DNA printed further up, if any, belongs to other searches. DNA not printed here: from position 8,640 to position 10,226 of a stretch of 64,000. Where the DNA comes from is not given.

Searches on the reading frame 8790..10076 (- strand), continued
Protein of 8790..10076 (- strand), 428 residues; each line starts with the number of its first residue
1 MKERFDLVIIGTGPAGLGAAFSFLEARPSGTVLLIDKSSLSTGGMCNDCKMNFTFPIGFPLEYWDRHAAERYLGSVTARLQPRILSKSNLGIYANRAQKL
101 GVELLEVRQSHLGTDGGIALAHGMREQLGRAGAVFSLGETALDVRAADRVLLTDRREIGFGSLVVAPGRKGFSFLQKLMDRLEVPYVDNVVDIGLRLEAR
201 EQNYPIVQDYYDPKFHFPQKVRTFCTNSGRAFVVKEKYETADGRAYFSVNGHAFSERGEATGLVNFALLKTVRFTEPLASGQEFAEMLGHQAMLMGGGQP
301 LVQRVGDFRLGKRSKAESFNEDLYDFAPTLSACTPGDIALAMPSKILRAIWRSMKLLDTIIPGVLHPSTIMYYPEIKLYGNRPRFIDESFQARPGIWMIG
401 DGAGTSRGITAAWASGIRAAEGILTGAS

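Call 54: predict_structure(alignment_id=A2)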
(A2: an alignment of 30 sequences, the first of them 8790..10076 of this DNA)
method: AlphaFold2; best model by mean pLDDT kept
length: 428 residues; sequences in the alignment: 30
mean_pLDDT: 74.9   pTM: 0.77
mean pLDDT of the five models: 74.9, 65.7, 60.6, 59.0, 58.4
residues with pLDDT >= 90: 124; 70-90: 152; 50-70: 100; < 50: 52
segments of 3 or more residues with pLDDT < 50: 251-257, 296-298, 303-340
pLDDT, mean of each block of 10 residues (from residue 1): 88 92 96 89 67 85 89 94 87 90 87 80 91 93 94 96 87 83 78 72 78 77 63 56 59 44 70 57 60 52 46 35 38 45 70 85 72 63 85 91 66 94 81
secondary structure, 60 per line:
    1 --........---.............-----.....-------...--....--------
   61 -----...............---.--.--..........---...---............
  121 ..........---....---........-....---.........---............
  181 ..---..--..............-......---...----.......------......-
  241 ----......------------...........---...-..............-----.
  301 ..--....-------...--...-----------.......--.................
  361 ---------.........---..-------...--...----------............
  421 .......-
elements in order: E3-10 H14-26 E32-36 E49-52 H66-80 H90-99 E103-105 E109-112 H113-130 E134-137 E141-145 E150-153 E157-165 H169-182 E190-200 H205-209 E214-216 E221-227 E234-239 E245-250 E263-273 H281-294 E300-302 H305-308 H335-341 H344-360 E370-378 E391-393 E396-398 H409-427

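Call 57: fold_search(model_id=the predicted structure, library=pdb)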
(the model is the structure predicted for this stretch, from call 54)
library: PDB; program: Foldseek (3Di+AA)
matches with E <= 10: 1905; with E <= 0.001: 1032
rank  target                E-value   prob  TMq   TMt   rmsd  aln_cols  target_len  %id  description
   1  3nlc                  5.5e-16  1.00  0.63  0.52   7.2       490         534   17  Crystal structure of the VP0956 protein from Vibrio parahaemolyticus. Northeast Structural Genomics Consortium Target Vp (released 2010-08-18)
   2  2oln                  2.4e-11  1.00  0.35  0.38  10.5       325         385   16  NikD, an unusual amino acid oxidase essential for nikkomycin biosynthesis: closed form at 1.15 A resolution (released 2007-07-31)
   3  5fjm_A                5.1e-11  1.00  0.40  0.39  15.3       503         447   14  Structure of L-Amino acid deaminase from Proteus myxofaciens (released 2016-04-06)
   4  2olo                  5.4e-11  1.00  0.34  0.36   9.9       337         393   17  NikD, an unusual amino acid oxidase essential for nikkomycin biosynthesis: open form at 1.9A resolution (released 2007-07-31)
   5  4ysh_B                9.6e-11  1.00  0.38  0.43  11.9       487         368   11  Crystal structure of glycine oxidase from Geobacillus kaustophilus (released 2016-03-23)
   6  5hxw_A                1.0e-10  1.00  0.43  0.42  14.9       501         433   12  L-amino acid deaminase from Proteus vulgaris (released 2016-08-03)
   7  3hzl                  1.0e-10  1.00  0.40  0.42  10.6       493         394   13  Tyr258Phe mutant of NikD, an unusual amino acid oxidase essential for nikkomycin biosynthesis: open form at 1.55A resolu (released 2009-10-20)
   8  4ysh_A                1.3e-10  1.00  0.38  0.43  11.5       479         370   12  Crystal structure of glycine oxidase from Geobacillus kaustophilus (released 2016-03-23)
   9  3v76                  1.3e-10  1.00  0.38  0.42  16.4       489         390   16  The crystal structure of a flavoprotein from Sinorhizobium meliloti (released 2012-01-04)
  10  2q6u                  2.1e-10  1.00  0.41  0.45  11.5       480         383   12  SeMet-substituted form of NikD (released 2007-07-31)
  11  3bhk_A                3.4e-10  1.00  0.42  0.46  11.8       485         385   12  Crystal structure of R49K mutant of monomeric sarcosine oxidase crystallized in phosphate as precipitant (released 2008-02-26)
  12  3qss_A                3.4e-10  1.00  0.41  0.45  12.4       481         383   12  Crystal structure for the MSOX.chloride.MTA ternary complex (released 2011-06-01)
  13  5hxw_C                3.6e-10  1.00  0.40  0.40  16.1       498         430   12  L-amino acid deaminase from Proteus vulgaris (released 2016-08-03)
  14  3m12_A                3.8e-10  1.00  0.41  0.46  12.5       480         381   12  Crystal Structure of the Lys265Arg phosphate-crytsallized mutant of monomeric sarcosine oxidase (released 2010-04-21)
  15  5hxw_B                4.5e-10  1.00  0.43  0.42  15.4       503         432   12  L-amino acid deaminase from Proteus vulgaris (released 2016-08-03)
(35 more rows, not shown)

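Call 60: search_protein_families(library=pfam, proteins=[L050:1850-3133:-, L050:3353-4147:+, L050:4099-4491:+, L050:4488-5039:+, L050:6947-7774:-, L050:7722-9080:+, L050:9150-9566:-, L045:5888-7111:-, L045:7108-7806:-, L045:1818-5087:+], max_evalue=0.001)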
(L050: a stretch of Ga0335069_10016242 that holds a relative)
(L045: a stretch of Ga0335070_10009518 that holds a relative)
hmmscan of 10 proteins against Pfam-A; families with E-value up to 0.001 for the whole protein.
L050:1850-3133:- (427 aa): 2 families
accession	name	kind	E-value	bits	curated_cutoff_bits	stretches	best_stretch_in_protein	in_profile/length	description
PF07228.17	SpoIIE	-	7.5e-39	134.1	25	1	214-404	1-191/192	Stage II sporulation protein E (SpoIIE)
PF00571.33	CBS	-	6.3e-05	23.7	24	0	45-90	11-55/57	CBS domain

L050:3353-4147:+ (264 aa): 0 families

L050:4099-4491:+ (130 aa): 2 families
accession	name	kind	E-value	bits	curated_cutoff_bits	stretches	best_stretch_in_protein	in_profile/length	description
PF01740.26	STAS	-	3.6e-19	68.9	22.6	1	5-104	4-104/106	STAS domain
PF13466.11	STAS_2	-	1.2e-16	61.1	29.2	1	14-93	1-79/80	STAS domain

L050:4488-5039:+ (183 aa): 2 families
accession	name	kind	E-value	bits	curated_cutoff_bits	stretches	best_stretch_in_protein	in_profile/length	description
PF01740.26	STAS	-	3.7e-16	59.2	22.6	1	29-128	4-104/106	STAS domain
PF13466.11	STAS_2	-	9.3e-10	39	29.2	1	38-117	1-79/80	STAS domain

L050:6947-7774:- (275 aa): 1 family
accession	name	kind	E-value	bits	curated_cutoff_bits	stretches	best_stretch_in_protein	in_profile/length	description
PF03009.23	GDPD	-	5.3e-31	109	23.6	1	38-263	1-243/244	Glycerophosphoryl diester phosphodiesterase family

L050:7722-9080:+ (452 aa): 2 families
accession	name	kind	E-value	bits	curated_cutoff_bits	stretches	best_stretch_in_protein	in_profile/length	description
PF13609.12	Porin_4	-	5.1e-24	86.1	27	1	59-394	5-301/310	Gram-negative porin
PF00267.27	Porin_1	-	8.3e-09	35.8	23.7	1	118-193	29-107/337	Gram-negative porin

L050:9150-9566:- (138 aa): 0 families

L045:5888-7111:- (407 aa): 1 family
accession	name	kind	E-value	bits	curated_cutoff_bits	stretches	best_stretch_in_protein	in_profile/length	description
PF01553.26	Acyltransferase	-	1.3e-16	61.1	23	1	39-155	10-131/132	Acyltransferase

L045:7108-7806:- (232 aa): 1 family
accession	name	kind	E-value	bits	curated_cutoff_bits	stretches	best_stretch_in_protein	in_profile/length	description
PF21926.2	FeeM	-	7.7e-09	36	27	1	43-152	2-110/158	N-acyl amino acid synthase FeeM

L045:1818-5087:+ (1089 aa): 8 families
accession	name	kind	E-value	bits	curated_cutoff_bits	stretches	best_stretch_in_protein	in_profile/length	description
PF00689.26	Cation_ATPase_C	-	1.5e-49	168.6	27.3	1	878-1068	1-175/175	Cation transporting ATPase, C-terminus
PF00122.25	E1-E2_ATPase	-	4.8e-44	150.5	28.1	1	262-458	1-181/181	E1-E2 ATPase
PF00359.27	PTS_EIIA_2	-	3.4e-28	98.9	27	1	6-146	2-141/144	Phosphoenolpyruvate-dependent sugar phosphotransferase system, EIIA 2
PF13246.12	Cation_ATPase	-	5.4e-22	78.1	21.7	1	540-630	1-91/91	Cation transport ATPase (P-type)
PF00702.32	Hydrolase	-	2.4e-15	57.9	26.4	1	685-808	84-191/191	haloacid dehalogenase-like hydrolase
PF00690.31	Cation_ATPase_N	-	9e-15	54.5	20.4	1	162-221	7-67/69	Cation transporter/ATPase, N-terminus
PF08282.18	Hydrolase_3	-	1.8e-06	28.3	20.9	1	791-841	206-255/255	haloacid dehalogenase-like hydrolase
PF12710.13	HAD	-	9.1e-06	26.7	27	1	697-805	83-189/189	haloacid dehalogenase-like hydrolase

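Call 63: search_protein_families(library=padloc, proteins=[window:8790-10076:-], max_evalue=0.01)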
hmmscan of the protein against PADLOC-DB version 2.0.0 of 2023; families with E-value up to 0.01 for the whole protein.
window:8790-10076:- (428 aa): 0 families

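Call 64: search_protein_families(library=phrogs, proteins=[window:8790-10076:-], max_evalue=0.01)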
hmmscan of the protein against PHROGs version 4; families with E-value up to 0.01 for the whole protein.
window:8790-10076:- (428 aa): 1 family
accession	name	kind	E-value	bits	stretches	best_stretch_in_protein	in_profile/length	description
phrog_12409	-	other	7.8e-06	26.1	1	157-271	184-309/422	dehydrogenase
